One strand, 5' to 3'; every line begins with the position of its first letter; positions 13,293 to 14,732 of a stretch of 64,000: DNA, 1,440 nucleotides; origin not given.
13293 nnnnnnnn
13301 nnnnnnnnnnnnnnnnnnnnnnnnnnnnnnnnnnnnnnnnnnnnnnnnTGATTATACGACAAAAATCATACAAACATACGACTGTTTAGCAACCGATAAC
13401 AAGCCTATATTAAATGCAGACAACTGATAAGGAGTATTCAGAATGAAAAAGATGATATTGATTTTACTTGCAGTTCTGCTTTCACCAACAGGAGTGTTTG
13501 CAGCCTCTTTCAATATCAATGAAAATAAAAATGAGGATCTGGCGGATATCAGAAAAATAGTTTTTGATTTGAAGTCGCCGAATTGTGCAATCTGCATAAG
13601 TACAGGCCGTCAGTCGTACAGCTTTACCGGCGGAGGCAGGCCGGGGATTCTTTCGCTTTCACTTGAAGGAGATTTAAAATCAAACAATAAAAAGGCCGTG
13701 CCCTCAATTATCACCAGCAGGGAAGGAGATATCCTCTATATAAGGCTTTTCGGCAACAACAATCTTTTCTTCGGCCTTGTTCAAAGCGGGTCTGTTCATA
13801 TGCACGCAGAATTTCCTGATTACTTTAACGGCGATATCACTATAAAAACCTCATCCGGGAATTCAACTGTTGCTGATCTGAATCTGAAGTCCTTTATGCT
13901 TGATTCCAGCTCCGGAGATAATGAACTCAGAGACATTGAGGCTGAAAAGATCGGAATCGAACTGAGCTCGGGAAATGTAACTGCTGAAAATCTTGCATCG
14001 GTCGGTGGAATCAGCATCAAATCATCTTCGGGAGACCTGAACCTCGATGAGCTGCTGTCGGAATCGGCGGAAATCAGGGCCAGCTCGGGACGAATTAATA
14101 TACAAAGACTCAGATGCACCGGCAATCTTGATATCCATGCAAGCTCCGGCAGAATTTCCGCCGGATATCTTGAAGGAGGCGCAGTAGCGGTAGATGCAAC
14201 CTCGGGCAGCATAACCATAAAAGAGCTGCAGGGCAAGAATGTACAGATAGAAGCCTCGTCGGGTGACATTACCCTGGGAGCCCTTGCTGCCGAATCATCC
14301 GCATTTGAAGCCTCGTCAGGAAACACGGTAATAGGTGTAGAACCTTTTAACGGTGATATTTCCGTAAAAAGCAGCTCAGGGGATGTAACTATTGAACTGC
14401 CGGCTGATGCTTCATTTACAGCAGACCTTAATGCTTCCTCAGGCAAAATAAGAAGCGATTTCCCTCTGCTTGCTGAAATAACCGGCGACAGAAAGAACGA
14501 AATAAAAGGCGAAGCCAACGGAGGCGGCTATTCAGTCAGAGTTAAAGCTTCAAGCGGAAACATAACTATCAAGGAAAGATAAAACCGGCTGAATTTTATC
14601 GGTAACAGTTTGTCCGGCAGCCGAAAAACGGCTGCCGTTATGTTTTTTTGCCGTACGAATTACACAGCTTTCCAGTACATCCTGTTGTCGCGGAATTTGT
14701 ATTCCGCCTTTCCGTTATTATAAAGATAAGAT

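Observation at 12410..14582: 7-TM LuxR-type one-component regulator paired with a secreted DUF4097 beta-helix protein (LiaF/LiaR-like logic without a kinase)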

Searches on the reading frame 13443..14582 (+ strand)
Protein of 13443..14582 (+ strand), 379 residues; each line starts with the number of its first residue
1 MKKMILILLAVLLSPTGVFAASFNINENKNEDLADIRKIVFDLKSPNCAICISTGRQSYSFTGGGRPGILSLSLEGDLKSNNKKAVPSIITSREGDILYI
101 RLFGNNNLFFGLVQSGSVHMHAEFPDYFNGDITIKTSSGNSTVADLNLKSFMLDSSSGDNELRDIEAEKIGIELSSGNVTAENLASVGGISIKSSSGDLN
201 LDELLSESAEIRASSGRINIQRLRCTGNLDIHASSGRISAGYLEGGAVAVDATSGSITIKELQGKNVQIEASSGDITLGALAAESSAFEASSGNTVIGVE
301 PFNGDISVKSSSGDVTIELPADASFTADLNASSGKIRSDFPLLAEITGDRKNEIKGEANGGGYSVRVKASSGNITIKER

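Call 3: search_protein_families(library=pfam, proteins=[window:13443-14582:+], max_evalue=0.01)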
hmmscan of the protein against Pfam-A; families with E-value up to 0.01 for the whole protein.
window:13443-14582:+ (379 aa): 1 family
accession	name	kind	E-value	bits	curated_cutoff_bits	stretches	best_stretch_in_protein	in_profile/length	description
PF13349.12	DUF4097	-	4.6e-38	131.4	22.9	2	229-377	101-247/247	Toastrack DUF4097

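Call 4: search_protein_families(library=ncbifam, proteins=[window:13443-14582:+], max_evalue=0.1)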
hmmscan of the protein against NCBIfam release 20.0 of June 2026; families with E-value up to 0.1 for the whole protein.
window:13443-14582:+ (379 aa): 3 families
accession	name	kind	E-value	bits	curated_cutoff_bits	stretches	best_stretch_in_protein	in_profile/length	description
NF049997.1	LiaG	equivalog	4.9e-44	150.6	285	3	228-376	141-286/286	LiaG family protein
NF038025.1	dapto_LiaX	exception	4.3e-06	25.7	350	1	243-319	353-427/512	daptomycin-sensing surface protein LiaX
NF037975.1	pilot_rel_YacC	equivalog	0.094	12.7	80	0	1-45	1-43/115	YacC family pilotin-like protein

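Call 25: find_homologous_proteins(query=window:13443-14582:+, max_evalue=0.001)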
Query window:13443-14582:+ (379 aa): 716 proteins with E <= 0.001 among 8000 candidates; the best 120 are listed.
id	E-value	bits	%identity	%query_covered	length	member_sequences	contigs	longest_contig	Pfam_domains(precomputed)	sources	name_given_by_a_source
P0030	8.5e-228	773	98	100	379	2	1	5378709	PF13349.13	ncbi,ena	-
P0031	1.7e-142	493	64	100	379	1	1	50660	PF13349.13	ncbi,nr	ncbi:MAG: DUF4097 family beta strand repeat protein [Spirochaetales bacterium]|nr:DUF4097 family bet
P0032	4.5e-137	475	62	100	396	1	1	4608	PF13349.13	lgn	-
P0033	2.7e-132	459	59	100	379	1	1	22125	PF13349.13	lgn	-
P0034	6.0e-132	458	60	100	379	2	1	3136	PF13349.13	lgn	-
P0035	1.6e-130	453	61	97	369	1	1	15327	PF13349.13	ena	-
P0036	4.0e-128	446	59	100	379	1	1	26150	PF13349.13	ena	-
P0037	3.9e-126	439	56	100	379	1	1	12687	PF13349.13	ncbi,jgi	-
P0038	5.1e-120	419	56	100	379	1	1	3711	PF13349.13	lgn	-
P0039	1.2e-114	401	56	100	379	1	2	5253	PF13349.13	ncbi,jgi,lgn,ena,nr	ncbi:MAG TPA: hypothetical protein DCO79_13470 [Spirochaeta sp.]|nr:hypothetical protein [Spirochaet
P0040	2.1e-112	394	51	100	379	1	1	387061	PF13349.13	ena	-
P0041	1.5e-110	388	53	100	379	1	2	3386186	PF10988.15,PF13349.13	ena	-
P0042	6.0e-108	379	51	100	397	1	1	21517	PF13349.13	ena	-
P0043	9.5e-96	339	56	81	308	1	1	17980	PF13349.13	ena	-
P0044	1.7e-95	338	45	100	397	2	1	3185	PF13349.13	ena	-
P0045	1.6e-93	332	45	99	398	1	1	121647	PF13349.13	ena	-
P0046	2.5e-81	292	43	100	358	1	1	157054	PF13349.13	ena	-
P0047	2.1e-75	272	40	99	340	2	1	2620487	PF13349.13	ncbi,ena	-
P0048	9.2e-70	254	40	98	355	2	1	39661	PF13349.13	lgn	-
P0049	1.2e-62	230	34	99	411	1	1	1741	PF13349.13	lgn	-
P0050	1.6e-61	227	37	99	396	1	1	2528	PF13349.13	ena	-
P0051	1.8e-57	213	35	100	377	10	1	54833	PF13349.13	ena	-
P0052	3.5e-52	196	35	100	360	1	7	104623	PF13349.13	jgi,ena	-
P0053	1.5e-48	184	33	62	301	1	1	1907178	PF13349.13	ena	-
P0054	8.7e-36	142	31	100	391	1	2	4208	PF13349.13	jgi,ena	-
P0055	1.1e-29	122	31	66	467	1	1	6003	PF13349.13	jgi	jgi:DUF4097 and DUF4098 domain-containing protein YvlB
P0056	2.5e-28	117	28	100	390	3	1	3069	PF13349.13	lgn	-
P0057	4.8e-26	110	26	78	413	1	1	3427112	PF13349.13,PF22564.3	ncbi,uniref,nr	ncbi:DUF4097 family beta strand repeat-containing protein [Alkaliphilus sp. B6464]|uniref:DUF4097 fa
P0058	1.7e-24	105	29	70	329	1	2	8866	PF10988.15,PF13349.13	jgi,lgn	-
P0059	2.2e-24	104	27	95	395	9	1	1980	PF13349.13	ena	-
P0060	2.5e-24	104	29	94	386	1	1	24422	PF13349.13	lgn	-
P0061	4.4e-24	103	30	56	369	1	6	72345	PF13349.13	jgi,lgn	jgi:DUF4097 and DUF4098 domain-containing protein YvlB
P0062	5.8e-24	103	29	81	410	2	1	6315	PF13349.13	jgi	-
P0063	6.5e-24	103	32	65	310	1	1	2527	PF13349.13,PF24016.2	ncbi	-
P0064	9.0e-24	102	36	49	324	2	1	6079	PF13349.13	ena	-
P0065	1.1e-23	102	29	82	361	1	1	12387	PF13349.13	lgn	-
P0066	5.7e-23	100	32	72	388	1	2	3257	PF13349.13,PF24016.2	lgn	-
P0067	2.5e-21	94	31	75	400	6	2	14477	PF13349.13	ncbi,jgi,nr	ncbi:MAG: DUF4097 domain-containing protein [Lachnospiraceae bacterium]|jgi:DUF4097 and DUF4098 doma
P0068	3.3e-21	94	28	93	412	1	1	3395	PF13349.13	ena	-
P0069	5.1e-21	93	23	99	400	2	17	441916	PF13349.13,PF24016.2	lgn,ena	-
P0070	5.5e-21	93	33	76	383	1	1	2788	PF13349.13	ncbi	-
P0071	1.2e-20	92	28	74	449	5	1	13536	PF13349.13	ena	-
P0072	1.8e-20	92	32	73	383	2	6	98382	PF13349.13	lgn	-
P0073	2.1e-20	91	27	85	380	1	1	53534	PF13349.13,PF24016.2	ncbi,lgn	-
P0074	3.5e-20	91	28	73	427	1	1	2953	PF13349.13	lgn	-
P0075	5.9e-20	90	28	73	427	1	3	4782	PF13349.13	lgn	-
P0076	7.4e-20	90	34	44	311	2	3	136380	PF13349.13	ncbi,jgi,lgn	-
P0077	1.0e-19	89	27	94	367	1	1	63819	PF13349.13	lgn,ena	-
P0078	1.8e-19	88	30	67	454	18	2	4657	PF13349.13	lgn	-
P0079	3.1e-19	88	35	72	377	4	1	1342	PF13349.13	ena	-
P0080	3.7e-19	87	33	67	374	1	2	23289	PF13349.13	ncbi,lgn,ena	-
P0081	3.7e-19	87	26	80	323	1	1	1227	PF10988.15,PF13349.13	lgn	-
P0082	4.0e-19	87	33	61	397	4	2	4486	PF13349.13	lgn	-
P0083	6.4e-19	86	28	72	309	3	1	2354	PF13349.13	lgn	-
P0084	8.4e-19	86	27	75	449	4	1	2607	PF13349.13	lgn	-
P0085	8.7e-19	86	31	55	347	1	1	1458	PF13349.13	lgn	-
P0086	9.9e-19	86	26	72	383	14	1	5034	PF13349.13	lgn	-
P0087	1.4e-18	85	29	80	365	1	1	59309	PF13349.13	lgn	-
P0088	2.7e-18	84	30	65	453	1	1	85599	PF13349.13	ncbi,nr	ncbi:MAG: DUF4097 family beta strand repeat-containing protein [Blautia sp.]|nr:DUF4097 family beta 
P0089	3.9e-18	84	31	67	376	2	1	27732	PF13349.13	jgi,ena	-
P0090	4.1e-18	84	33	71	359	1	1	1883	PF13349.13,PF24016.2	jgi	jgi:DUF4097 and DUF4098 domain-containing protein YvlB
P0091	4.4e-18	84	24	97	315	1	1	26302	PF13349.13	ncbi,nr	ncbi:MAG TPA: DUF4097 family beta strand repeat-containing protein [Bacilli bacterium]|nr:DUF4097 fa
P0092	1.1e-17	82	31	56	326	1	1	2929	PF13349.13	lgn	-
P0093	4.7e-17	80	36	50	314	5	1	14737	PF13349.13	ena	-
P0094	1.0e-16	79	32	56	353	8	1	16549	PF13349.13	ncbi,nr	ncbi:MAG: DUF4097 domain-containing protein [Tissierellia bacterium]|nr:DUF4097 domain-containing pr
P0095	1.0e-16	79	33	67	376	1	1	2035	PF13349.13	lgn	-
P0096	1.0e-16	79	26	50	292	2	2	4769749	PF13349.13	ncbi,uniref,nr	ncbi:DUF4097 domain-containing protein [Rossellomorea vietnamensis]|uniref:DUF4097 domain-containing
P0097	1.3e-16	79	27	57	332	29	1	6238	PF10988.15,PF13349.13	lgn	-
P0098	1.4e-16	79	32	36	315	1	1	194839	PF10988.15,PF13349.13,PF24016.2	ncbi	-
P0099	1.4e-16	79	30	44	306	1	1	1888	PF13349.13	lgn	-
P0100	1.7e-16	79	32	72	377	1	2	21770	PF13349.13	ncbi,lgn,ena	-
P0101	1.9e-16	78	31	74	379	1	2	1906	PF13349.13,PF24016.2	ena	-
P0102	2.2e-16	78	32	70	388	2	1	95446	PF13349.13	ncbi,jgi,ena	ncbi:MAG TPA: DUF4097 family beta strand repeat-containing protein [Ruminiclostridium sp.]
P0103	2.3e-16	78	30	60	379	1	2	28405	PF13349.13,PF09922.16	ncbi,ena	-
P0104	3.0e-16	78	28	73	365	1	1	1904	PF10988.15,PF13349.13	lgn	-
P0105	3.1e-16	78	29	69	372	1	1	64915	PF13349.13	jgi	-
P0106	3.5e-16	77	30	69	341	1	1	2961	PF13349.13,PF24016.2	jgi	jgi:DUF4097 and DUF4098 domain-containing protein YvlB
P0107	4.4e-16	77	30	44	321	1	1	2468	PF13349.13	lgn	-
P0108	5.7e-16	77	28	81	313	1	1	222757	PF13349.13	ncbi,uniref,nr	ncbi:DUF4097 family beta strand repeat-containing protein [Chengkuizengella sediminis]|uniref:DUF409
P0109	5.9e-16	77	27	68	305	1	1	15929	PF13349.13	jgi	jgi:DUF4097 and DUF4098 domain-containing protein YvlB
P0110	6.2e-16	77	28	99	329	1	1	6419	PF13349.13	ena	-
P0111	6.4e-16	77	32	65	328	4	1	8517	PF13349.13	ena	-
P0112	7.2e-16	76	29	50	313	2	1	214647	PF13349.13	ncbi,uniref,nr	ncbi:DUF4097 family beta strand repeat-containing protein [Chengkuizengella marina]|uniref:DUF4097 f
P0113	7.3e-16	76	33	61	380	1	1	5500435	PF13349.13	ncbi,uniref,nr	ncbi:DUF4097 family beta strand repeat protein [Anaerocolumna sedimenticola]|uniref:DUF4097 family b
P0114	9.1e-16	76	33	65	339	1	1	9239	PF13349.13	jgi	-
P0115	9.5e-16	76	33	72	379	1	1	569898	PF13349.13,PF09922.16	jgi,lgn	jgi:DUF4097 and DUF4098 domain-containing protein YvlB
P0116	1.1e-15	76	33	57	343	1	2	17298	PF13349.13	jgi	jgi:DUF4097 and DUF4098 domain-containing protein YvlB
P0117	1.2e-15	76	32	54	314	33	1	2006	PF13349.13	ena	-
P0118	1.3e-15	76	29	99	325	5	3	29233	PF13349.13,PF09922.16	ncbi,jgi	jgi:DUF4097 and DUF4098 domain-containing protein YvlB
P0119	1.4e-15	75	32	69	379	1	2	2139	PF13349.13,PF24016.2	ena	-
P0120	1.9e-15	75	31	50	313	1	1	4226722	PF13349.13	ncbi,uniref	ncbi:DUF4097 family beta strand repeat-containing protein [Chengkuizengella sp. SCS-71B]|uniref:DUF4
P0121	2.1e-15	75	29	76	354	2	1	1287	PF13349.13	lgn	-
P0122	2.4e-15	75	33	56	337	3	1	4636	PF13349.13,PF24016.2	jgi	jgi:hypothetical protein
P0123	4.0e-15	74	33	43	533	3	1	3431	PF13349.13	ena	-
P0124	4.5e-15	74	32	79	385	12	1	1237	PF13349.13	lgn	-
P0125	5.4e-15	74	28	64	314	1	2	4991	PF10988.15,PF13349.13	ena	-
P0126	6.1e-15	73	29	65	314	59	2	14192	PF13349.13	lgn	-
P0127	7.2e-15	73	28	60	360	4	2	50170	PF13349.13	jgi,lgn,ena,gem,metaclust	metaclust:\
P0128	8.3e-15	73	33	64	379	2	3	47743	PF13349.13,PF24016.2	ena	-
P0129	8.5e-15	73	31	58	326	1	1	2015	PF13349.13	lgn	-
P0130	9.9e-15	73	31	74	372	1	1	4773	PF13349.13,PF24016.2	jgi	jgi:DUF4097 and DUF4098 domain-containing protein YvlB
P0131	9.9e-15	73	33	49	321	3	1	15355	PF10988.15,PF13349.13,PF09922.16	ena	-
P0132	1.0e-14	73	34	62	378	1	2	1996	PF13349.13,PF24016.2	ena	-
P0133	1.1e-14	73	31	55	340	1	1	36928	PF13349.13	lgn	-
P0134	1.3e-14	72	26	73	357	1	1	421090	PF10988.15,PF13349.13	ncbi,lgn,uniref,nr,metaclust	ncbi:DUF4097 and DUF4098 domain-containing protein YvlB [Oceanobacillus limi]|uniref:DUF4097 and DUF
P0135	1.4e-14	72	25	72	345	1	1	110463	PF13349.13,PF24016.2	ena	-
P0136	1.6e-14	72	35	74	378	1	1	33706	PF13349.13,PF24016.2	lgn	-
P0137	1.6e-14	72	32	59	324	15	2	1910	PF10988.15,PF13349.13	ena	-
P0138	1.7e-14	72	30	40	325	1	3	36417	PF13349.13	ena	-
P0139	1.8e-14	72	27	69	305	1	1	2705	PF13349.13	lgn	-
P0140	2.2e-14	72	33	54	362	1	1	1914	PF13349.13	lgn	-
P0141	2.7e-14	71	28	66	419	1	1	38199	PF13349.13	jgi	jgi:DUF4097 and DUF4098 domain-containing protein YvlB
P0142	2.7e-14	71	32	70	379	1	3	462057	PF13349.13,PF24016.2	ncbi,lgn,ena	-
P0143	2.9e-14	71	29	65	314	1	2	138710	PF13349.13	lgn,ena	-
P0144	2.9e-14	71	30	48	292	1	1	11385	PF10988.15,PF13349.13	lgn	-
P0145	3.1e-14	71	34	53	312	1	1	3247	PF13349.13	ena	-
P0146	3.4e-14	71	26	96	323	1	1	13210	PF13349.13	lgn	-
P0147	3.5e-14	71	31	62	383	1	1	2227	PF13349.13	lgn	-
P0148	3.6e-14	71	31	61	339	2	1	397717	PF13349.13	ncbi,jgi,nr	ncbi:MAG: hypothetical protein K0S01_202 [Herbinix sp.]|jgi:lia operon protein LiaG|nr:hypothetical 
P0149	3.9e-14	71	26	68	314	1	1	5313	PF13349.13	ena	-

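Call 26: find_encoding_contigs(protein=P0047, flank=5000, max_places=1)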
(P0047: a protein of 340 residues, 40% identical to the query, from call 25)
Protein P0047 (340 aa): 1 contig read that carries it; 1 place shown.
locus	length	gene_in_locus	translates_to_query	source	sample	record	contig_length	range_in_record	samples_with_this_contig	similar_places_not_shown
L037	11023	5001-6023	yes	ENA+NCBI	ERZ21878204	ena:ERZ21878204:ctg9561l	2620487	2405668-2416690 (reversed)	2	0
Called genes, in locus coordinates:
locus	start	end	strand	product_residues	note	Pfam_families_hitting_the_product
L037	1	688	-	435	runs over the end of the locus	PF07536:HWE_HK, PF07568:HisKA_2, PF02518:HATPase_c (weak)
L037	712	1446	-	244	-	PF01553:Acyltransferase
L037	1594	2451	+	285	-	-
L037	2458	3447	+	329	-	PF00355:Rieske, PF19112:VanA_C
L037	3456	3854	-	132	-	PF00072:Response_reg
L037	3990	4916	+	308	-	PF00196:GerE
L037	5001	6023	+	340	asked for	PF13349:DUF4097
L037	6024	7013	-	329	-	PF08240:ADH_N, PF00107:ADH_zinc_N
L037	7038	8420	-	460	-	PF13347:MFS_2, PF07690:MFS_1 (weak)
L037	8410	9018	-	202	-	PF00440:TetR_N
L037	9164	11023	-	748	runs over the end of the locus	PF09479:Flg_new, PF19078:Big_12, PF00041:fn3 (weak)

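Call 27: find_encoding_contigs(protein=P0046, flank=5000, max_places=1)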
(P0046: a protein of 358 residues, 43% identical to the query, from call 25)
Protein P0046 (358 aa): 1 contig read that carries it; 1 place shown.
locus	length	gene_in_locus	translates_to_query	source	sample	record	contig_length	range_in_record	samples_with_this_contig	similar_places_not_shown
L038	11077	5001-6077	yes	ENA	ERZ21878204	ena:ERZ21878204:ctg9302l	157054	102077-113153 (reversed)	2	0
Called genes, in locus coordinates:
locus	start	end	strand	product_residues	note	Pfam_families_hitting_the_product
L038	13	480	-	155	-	PF00037:Fer4 (faint), PF12837:Fer4_6 (faint), PF13237:Fer4_10 (faint), PF13484:Fer4_16 (faint)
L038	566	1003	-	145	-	PF21349:RUBY_RBDX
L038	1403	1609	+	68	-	-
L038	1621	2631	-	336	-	PF01022:HTH_5, PF12840:HTH_20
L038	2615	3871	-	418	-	PF07690:MFS_1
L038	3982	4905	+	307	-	PF00196:GerE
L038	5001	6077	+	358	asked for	PF13349:DUF4097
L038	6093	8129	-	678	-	PF13426:PAS_9 (weak), PF07536:HWE_HK (weak), PF07568:HisKA_2, PF02518:HATPase_c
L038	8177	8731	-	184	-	-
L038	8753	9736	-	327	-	PF03537:Glyco_hydro_114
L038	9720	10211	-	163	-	PF00857:Isochorismatase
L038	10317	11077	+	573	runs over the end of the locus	PF13487:HD_5, PF01966:HD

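Call 28: find_encoding_contigs(protein=P0051, flank=5000, max_places=1)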
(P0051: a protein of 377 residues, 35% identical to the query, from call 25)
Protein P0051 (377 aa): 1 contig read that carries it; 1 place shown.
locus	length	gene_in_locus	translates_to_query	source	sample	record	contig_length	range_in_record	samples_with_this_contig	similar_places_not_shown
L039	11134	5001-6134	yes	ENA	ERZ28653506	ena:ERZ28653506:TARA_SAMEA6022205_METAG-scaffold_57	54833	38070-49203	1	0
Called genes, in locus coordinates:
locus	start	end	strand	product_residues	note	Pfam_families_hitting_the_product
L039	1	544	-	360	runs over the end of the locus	PF01047:MarR (faint), PF00480:ROK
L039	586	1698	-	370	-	PF00226:DnaJ, PF01556:DnaJ_C, PF00684:DnaJ_CXXCXGXG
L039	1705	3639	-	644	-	PF00012:HSP70, PF06723:MreB_Mbl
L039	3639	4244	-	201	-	PF01025:GrpE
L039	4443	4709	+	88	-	-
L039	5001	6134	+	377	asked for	PF13349:DUF4097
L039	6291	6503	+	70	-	-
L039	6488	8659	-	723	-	PF23161:HTH_RNase_II, PF00773:RNB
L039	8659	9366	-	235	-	PF03727:Hexokinase_2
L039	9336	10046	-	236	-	PF00349:Hexokinase_1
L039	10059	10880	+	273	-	-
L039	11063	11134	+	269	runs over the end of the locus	PF13306:LRR_5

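Call 29: find_encoding_contigs(protein=P0053, flank=5000, max_places=1)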
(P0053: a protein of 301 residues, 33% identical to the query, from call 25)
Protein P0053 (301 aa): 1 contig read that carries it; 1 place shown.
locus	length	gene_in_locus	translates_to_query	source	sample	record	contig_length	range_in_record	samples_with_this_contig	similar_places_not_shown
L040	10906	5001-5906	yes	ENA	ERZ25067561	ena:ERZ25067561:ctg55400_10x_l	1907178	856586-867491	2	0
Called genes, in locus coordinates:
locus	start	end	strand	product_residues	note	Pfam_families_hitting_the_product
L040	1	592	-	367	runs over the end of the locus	PF01926:MMR_HSR1, PF02421:FeoB_N, PF06071:YchF-GTPase_C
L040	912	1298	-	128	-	-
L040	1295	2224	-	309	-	PF01925:TauE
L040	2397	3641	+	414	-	PF00753:Lactamase_B, PF19583:ODP, PF00258:Flavodoxin_1 (weak)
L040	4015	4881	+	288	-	PF03690:MYG1_exonuc (weak)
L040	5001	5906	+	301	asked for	PF13349:DUF4097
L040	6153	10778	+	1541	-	PF13306:LRR_5, PF05725:FNIP (faint), PF13855:LRR_8 (faint), PF14781:BBS2_N (faint), PF13306:LRR_5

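Call 49: predict_structure(alignment_id=A2)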
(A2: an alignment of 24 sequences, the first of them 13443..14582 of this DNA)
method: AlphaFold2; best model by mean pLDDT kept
length: 379 residues; sequences in the alignment: 24
mean_pLDDT: 89.0   pTM: 0.84
mean pLDDT of the five models: 89.0, 88.8, 88.4, 87.4, 85.8
residues with pLDDT >= 90: 276; 70-90: 53; 50-70: 40; < 50: 10
segments of 3 or more residues with pLDDT < 50: 13-18, 346-348
pLDDT, mean of each block of 10 residues (from residue 1): 62 50 90 96 73 72 95 90 82 96 69 74 95 92 97 95 98 96 97 96 98 96 97 94 98 94 97 95 96 95 95 96 93 90 63 86 94 92
secondary structure, 60 per line:
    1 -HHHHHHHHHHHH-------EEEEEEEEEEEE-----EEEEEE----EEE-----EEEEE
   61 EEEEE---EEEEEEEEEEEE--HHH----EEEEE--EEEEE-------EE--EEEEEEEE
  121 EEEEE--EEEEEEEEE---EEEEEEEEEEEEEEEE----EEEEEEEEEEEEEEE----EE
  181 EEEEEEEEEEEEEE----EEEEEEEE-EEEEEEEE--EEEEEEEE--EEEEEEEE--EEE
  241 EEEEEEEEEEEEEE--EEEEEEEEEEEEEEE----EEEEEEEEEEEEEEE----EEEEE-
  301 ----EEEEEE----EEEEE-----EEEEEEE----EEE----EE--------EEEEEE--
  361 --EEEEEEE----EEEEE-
elements in order: H2-13 E21-32 E38-43 E48-50 E56-65 E69-80 E90-94 E97-101 E113-125 E128-136 E140-155 E160-174 E179-194 E199-206 E208-215 E218-225 E228-235 E238-254 E257-271 E276-290 E295-299 E305-310 E315-319 E325-331 E336-338 E353-358 E363-369 E374-378
